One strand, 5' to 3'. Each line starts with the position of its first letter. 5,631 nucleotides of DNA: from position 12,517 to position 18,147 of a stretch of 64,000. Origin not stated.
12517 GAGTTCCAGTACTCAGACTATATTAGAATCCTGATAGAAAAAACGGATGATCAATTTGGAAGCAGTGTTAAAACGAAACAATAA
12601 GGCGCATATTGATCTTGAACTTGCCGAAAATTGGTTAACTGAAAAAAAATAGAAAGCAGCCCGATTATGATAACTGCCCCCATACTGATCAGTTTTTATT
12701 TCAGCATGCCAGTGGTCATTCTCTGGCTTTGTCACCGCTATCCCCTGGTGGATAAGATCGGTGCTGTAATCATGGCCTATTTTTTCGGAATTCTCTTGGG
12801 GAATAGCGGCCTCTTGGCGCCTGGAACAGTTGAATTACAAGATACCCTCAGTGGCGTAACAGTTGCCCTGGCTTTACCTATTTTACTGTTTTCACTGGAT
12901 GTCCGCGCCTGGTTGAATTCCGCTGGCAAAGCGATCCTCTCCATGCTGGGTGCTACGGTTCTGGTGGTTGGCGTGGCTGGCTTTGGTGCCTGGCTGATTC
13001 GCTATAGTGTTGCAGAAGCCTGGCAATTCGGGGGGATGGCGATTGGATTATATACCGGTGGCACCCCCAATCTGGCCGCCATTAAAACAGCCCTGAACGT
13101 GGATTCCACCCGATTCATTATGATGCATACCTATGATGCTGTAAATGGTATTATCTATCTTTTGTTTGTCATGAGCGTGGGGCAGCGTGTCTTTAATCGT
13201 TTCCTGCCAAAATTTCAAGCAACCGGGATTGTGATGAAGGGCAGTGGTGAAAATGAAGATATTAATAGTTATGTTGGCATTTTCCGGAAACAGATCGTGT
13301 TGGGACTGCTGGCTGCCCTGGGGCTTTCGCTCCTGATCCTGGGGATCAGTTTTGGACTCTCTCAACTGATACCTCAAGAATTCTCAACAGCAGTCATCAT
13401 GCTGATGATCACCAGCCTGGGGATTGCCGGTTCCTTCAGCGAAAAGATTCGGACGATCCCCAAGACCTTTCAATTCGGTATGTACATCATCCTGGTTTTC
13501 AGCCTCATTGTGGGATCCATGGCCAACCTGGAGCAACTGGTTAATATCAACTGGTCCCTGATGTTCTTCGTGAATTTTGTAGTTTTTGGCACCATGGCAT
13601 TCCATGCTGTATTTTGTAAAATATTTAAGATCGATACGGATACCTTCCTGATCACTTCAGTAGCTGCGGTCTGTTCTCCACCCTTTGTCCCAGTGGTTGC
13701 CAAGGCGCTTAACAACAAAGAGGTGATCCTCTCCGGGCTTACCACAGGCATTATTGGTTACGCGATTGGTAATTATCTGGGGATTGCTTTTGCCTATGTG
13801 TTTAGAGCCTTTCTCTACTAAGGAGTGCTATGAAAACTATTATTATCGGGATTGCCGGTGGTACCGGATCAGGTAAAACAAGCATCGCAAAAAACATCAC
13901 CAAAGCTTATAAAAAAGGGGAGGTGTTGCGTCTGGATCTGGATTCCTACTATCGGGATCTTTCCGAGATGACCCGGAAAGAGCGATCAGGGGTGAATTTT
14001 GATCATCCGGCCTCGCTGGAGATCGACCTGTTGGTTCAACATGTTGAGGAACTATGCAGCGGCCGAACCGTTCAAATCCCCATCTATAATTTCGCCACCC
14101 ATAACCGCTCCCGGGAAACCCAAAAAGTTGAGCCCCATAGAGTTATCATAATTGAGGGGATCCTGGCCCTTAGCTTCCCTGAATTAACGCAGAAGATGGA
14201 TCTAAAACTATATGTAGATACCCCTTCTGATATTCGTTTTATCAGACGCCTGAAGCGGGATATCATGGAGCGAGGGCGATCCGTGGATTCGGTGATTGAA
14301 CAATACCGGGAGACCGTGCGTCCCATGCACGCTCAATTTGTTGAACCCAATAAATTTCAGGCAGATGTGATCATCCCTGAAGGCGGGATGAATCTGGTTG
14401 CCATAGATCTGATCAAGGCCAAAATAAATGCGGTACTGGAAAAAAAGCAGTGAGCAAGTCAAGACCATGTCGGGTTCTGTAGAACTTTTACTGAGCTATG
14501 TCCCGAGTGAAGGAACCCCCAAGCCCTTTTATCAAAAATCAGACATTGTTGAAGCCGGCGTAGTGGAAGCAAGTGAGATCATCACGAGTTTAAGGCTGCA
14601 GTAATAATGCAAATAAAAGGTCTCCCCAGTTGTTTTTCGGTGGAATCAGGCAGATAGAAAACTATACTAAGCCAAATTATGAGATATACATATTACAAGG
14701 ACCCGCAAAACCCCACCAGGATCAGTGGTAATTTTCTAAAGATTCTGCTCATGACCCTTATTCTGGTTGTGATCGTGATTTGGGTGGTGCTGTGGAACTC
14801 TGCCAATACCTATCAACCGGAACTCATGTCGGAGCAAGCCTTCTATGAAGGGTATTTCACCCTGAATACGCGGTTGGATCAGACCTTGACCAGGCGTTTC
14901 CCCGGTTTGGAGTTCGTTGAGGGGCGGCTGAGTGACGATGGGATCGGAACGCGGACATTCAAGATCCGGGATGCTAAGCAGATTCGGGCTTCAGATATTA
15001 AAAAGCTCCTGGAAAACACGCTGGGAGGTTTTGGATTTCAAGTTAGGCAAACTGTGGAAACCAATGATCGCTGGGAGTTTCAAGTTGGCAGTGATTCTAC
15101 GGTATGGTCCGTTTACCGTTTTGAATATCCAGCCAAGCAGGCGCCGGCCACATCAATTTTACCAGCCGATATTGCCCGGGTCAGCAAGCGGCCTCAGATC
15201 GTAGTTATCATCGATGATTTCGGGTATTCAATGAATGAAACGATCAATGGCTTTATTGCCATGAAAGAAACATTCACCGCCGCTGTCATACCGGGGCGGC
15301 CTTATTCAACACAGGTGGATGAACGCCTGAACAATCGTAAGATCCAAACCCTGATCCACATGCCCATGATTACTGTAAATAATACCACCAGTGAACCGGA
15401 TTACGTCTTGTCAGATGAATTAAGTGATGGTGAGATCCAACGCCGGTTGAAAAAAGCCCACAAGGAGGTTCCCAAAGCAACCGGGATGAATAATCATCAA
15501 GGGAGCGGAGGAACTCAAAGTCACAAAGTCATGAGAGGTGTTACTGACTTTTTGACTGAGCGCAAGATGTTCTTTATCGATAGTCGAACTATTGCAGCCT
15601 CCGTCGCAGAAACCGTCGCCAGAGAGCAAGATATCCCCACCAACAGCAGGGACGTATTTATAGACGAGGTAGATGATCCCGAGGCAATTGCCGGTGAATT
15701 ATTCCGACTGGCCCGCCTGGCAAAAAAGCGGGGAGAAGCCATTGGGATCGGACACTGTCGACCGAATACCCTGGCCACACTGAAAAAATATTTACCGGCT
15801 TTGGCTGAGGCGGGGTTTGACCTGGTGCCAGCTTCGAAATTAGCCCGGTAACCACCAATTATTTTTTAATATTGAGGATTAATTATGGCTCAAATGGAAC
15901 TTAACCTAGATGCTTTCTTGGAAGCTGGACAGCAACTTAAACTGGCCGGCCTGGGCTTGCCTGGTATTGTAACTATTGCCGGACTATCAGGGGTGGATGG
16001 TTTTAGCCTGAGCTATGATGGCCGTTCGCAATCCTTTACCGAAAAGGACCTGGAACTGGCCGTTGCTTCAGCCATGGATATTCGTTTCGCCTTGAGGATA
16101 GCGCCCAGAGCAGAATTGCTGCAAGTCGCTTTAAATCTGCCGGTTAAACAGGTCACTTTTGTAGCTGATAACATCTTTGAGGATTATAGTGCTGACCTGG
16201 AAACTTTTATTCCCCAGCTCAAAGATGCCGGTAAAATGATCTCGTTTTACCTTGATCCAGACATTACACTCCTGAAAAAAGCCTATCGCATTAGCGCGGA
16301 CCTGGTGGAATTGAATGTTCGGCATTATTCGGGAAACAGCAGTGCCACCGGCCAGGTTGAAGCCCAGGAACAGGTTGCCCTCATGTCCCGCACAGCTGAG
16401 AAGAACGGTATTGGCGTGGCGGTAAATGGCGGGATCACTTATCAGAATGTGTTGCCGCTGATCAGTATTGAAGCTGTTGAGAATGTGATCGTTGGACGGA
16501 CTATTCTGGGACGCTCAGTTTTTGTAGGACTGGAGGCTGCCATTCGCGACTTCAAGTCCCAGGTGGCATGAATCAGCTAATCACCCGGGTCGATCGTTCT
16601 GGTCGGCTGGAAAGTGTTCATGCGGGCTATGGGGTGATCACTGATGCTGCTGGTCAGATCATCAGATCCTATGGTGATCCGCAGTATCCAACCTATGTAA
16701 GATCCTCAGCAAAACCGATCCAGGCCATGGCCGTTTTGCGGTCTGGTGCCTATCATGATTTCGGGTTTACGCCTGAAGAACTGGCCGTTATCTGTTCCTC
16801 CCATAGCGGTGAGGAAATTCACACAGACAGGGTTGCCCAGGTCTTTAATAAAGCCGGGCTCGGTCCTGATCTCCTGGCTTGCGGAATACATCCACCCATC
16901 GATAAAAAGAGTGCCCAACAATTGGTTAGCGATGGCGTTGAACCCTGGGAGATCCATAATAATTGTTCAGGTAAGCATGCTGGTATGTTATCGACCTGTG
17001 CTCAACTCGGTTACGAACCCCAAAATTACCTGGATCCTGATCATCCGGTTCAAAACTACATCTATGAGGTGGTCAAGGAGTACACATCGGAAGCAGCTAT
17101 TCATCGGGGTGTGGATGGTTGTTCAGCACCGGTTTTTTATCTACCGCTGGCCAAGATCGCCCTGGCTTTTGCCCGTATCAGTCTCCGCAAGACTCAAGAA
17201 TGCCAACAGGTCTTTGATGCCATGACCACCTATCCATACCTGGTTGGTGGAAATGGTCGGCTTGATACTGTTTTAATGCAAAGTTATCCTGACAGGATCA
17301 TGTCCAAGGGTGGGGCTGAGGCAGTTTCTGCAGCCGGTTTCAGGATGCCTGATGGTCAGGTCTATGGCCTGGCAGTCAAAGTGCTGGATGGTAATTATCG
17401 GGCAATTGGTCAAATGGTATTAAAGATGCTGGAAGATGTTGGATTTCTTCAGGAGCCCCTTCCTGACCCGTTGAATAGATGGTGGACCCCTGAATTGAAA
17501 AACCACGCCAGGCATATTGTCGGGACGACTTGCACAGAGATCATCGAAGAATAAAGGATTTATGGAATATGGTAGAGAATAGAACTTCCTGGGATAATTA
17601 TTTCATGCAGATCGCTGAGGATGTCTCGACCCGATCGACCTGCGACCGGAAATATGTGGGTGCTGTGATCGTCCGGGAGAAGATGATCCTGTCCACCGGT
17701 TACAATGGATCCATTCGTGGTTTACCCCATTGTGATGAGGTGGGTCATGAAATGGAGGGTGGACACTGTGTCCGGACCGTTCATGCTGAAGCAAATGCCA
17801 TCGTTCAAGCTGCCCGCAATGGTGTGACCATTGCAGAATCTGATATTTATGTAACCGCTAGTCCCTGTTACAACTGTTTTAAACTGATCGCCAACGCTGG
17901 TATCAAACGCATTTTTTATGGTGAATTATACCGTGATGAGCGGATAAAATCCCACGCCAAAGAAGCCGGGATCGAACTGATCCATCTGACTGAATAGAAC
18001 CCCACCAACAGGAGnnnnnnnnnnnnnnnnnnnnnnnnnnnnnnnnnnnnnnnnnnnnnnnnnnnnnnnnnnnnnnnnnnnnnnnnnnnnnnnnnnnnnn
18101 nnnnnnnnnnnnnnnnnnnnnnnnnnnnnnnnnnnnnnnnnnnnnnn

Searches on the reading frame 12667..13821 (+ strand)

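Call 33: search_protein_families(library=pfam, proteins=[window:12667-13821:+], max_evalue=0.001)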
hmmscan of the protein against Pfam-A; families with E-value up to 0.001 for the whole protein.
window:12667-13821:+ (384 aa): 1 family
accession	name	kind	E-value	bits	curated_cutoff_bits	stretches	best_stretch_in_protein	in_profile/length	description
PF05684.17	DUF819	-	4.7e-35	121.8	27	1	12-382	4-379/379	Protein of unknown function (DUF819)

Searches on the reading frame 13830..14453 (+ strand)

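Call 33: search_protein_families(library=pfam, proteins=[window:13830-14453:+], max_evalue=0.001)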
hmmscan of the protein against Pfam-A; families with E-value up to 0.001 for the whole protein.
window:13830-14453:+ (207 aa): 4 families
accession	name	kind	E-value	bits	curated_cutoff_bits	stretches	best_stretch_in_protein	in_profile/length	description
PF00485.24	PRK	-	3.7e-46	157.9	22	1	5-190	1-195/196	Phosphoribulokinase / Uridine kinase family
PF13238.12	AAA_18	-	8.9e-08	33.1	29.4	1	6-151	1-119/128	AAA domain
PF06414.18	Zeta_toxin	-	1.1e-05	25.5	22.3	1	6-40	19-54/199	Zeta toxin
PF01121.26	CoaE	-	4.2e-05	23.7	27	0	4-50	1-43/180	Dephospho-CoA kinase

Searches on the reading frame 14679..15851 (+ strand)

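Call 33: search_protein_families(library=pfam, proteins=[window:14679-15851:+], max_evalue=0.001)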
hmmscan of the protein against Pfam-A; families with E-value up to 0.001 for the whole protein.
window:14679-15851:+ (390 aa): 1 family
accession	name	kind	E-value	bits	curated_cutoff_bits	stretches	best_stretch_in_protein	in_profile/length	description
PF04748.18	Polysacc_deac_2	-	3.5e-62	209.7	27.5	1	176-388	1-211/212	Divergent polysaccharide deacetylase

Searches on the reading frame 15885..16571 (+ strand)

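Call 33: search_protein_families(library=pfam, proteins=[window:15885-16571:+], max_evalue=0.001)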
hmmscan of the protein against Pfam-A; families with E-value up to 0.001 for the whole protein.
window:15885-16571:+ (228 aa): 1 family
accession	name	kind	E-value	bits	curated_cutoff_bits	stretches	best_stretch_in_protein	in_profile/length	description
PF03740.19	PdxJ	-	8.3e-27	94.3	24.5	1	36-225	34-232/234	Pyridoxal phosphate biosynthesis protein PdxJ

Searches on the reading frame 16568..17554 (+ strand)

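Call 33: search_protein_families(library=pfam, proteins=[window:16568-17554:+], max_evalue=0.001)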
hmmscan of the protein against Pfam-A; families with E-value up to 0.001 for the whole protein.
window:16568-17554:+ (328 aa): 1 family
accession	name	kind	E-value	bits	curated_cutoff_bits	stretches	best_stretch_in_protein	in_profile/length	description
PF06089.17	Asparaginase_II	-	2.4e-106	355.8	25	1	7-320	2-319/322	L-asparaginase II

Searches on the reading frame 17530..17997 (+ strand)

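Call 33: search_protein_families(library=pfam, proteins=[window:17530-17997:+], max_evalue=0.001)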
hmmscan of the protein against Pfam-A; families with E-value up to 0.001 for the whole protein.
window:17530-17997:+ (155 aa): 2 families
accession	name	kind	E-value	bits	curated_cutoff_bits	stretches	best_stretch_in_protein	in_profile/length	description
PF00383.29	dCMP_cyt_deam_1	-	3.3e-26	91.6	25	1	20-131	2-101/102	Cytidine and deoxycytidylate deaminase zinc-binding region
PF14437.12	MafB19-deam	-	1.7e-19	70.5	27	1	20-140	2-110/142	MafB19-like deaminase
